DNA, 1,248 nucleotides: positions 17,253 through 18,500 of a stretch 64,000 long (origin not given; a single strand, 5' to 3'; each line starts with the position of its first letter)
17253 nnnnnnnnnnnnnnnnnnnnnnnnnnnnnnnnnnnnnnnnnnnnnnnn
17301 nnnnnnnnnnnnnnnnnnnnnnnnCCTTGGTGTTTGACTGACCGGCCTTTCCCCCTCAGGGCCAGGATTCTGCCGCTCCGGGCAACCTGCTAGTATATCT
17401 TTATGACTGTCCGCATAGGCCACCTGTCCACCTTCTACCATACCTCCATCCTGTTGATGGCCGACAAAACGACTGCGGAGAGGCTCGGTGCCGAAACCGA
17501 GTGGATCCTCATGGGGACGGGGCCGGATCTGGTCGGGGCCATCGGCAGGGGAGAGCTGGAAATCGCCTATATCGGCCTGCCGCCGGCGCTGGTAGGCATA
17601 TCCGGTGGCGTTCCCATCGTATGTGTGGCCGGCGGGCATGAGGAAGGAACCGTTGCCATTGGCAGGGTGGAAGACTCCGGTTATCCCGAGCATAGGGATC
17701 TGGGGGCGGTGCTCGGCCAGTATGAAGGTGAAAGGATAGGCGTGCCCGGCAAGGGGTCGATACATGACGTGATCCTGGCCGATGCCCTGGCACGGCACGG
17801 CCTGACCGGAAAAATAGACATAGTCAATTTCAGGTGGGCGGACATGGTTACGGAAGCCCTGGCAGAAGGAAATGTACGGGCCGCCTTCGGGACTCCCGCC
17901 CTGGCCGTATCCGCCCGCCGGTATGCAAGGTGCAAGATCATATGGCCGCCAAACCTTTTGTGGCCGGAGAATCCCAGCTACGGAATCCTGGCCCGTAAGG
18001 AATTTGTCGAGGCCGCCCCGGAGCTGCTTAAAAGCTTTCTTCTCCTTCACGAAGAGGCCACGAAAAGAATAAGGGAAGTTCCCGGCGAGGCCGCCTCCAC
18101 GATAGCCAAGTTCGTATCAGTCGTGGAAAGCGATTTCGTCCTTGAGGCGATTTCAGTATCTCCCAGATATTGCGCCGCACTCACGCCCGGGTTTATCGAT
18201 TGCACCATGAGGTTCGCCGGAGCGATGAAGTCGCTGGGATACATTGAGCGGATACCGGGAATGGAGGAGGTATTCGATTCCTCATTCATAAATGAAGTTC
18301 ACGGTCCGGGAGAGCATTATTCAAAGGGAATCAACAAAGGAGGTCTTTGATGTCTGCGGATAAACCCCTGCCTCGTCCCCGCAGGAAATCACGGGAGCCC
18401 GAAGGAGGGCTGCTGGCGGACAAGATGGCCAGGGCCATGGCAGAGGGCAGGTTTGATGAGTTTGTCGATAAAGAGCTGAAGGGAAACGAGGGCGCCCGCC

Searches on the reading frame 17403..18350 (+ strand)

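Call 21: search_protein_families(library=pfam, proteins=[window:17403-18350:+], max_evalue=0.0001)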
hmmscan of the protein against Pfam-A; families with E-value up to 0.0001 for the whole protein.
window:17403-18350:+ (315 aa): 2 families
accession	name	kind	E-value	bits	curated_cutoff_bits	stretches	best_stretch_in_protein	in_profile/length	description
PF13379.11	NMT1_2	-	2.3e-14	54.3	24.7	1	2-238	7-251/252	NMT1-like family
PF09084.16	NMT1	-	9.9e-09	35.8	20.5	1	47-230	38-216/216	NMT1/THI5 like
